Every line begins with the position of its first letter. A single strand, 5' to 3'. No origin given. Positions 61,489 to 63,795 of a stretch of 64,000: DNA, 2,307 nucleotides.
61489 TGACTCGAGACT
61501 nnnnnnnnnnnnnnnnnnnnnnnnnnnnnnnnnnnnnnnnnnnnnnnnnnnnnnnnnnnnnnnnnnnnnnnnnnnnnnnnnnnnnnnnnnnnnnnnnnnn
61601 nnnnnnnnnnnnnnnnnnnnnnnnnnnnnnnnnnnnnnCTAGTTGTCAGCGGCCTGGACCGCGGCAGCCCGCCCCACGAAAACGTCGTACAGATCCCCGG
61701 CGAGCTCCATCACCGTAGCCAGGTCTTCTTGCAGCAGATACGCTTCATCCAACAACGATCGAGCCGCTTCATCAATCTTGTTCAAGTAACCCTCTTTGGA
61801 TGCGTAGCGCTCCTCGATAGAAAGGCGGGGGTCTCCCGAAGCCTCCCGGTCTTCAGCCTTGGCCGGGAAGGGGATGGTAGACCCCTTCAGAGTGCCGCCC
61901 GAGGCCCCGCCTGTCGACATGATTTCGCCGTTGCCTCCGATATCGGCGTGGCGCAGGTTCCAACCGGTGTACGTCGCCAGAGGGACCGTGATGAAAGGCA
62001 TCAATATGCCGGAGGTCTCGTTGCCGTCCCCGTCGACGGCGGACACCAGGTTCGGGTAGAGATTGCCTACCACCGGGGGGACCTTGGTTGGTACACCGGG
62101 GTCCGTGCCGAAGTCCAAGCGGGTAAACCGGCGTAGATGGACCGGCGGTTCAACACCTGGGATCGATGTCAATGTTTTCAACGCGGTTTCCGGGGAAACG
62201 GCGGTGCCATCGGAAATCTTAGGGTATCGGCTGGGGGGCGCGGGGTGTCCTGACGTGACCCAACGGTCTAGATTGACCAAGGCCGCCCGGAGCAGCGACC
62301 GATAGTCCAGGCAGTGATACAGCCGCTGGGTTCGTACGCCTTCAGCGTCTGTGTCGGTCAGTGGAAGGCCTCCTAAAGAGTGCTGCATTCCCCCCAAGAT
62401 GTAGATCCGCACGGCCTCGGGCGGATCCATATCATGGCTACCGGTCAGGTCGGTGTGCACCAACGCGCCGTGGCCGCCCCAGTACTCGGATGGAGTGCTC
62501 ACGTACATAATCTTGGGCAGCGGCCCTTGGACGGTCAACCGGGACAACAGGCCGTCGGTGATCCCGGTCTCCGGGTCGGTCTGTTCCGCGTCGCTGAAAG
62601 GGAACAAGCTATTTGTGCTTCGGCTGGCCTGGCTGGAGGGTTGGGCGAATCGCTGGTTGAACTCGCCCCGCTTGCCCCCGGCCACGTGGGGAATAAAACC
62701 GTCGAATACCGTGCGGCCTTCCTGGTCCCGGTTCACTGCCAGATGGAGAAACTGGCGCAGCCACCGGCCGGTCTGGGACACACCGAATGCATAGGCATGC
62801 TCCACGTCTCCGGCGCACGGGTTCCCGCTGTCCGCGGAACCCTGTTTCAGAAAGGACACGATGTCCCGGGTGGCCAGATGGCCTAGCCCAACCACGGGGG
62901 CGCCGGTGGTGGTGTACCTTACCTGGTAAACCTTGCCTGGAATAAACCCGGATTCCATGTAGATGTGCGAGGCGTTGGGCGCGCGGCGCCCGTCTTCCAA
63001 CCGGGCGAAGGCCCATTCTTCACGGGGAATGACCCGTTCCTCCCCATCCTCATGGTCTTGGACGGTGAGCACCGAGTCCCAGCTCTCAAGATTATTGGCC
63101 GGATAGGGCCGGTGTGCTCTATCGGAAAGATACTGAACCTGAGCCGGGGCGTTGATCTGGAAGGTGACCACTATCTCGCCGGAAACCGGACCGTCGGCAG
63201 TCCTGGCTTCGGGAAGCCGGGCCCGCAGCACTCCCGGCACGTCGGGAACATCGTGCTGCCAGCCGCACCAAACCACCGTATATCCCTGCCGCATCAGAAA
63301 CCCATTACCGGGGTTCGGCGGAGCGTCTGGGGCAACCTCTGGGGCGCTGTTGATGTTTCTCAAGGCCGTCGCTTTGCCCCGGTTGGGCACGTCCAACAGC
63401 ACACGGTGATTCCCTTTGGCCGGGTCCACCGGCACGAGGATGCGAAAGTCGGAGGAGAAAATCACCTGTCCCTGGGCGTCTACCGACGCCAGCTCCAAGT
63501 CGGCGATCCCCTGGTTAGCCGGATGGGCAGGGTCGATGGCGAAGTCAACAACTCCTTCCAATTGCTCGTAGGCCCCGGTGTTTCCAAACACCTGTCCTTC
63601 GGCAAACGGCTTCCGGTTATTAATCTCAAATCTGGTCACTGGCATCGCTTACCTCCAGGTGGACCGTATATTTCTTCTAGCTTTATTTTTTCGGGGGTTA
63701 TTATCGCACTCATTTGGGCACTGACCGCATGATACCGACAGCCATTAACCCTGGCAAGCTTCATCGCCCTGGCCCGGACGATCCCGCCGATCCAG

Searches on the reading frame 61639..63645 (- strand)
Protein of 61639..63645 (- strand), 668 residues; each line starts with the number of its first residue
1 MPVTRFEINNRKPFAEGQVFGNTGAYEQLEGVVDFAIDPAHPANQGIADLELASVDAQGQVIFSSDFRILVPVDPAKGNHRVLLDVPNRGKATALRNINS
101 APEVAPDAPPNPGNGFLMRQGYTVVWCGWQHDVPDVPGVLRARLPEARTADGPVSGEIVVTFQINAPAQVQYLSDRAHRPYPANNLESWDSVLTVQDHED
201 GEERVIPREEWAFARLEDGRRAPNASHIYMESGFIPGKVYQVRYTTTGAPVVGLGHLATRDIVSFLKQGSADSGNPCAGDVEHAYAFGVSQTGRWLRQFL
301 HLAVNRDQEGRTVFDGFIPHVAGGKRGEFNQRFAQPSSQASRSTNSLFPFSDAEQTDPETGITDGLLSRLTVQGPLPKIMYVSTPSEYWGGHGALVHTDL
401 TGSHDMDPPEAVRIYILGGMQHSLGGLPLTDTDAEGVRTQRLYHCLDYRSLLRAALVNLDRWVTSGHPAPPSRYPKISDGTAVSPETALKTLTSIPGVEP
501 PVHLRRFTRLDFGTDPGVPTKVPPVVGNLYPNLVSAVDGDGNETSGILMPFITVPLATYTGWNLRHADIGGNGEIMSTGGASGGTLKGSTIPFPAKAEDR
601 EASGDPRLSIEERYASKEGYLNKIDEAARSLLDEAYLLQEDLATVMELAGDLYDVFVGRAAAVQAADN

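Call 82: search_protein_families(library=pfam, proteins=[window:61639-63645:-], max_evalue=0.00001)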
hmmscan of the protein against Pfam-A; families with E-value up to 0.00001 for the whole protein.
window:61639-63645:- (668 aa): 1 family
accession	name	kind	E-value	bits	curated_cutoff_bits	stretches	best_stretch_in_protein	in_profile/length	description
PF20091.5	Abhydrolase_10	-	9.9e-38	130.6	23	1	242-646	132-428/429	Alpha/beta hydrolase domain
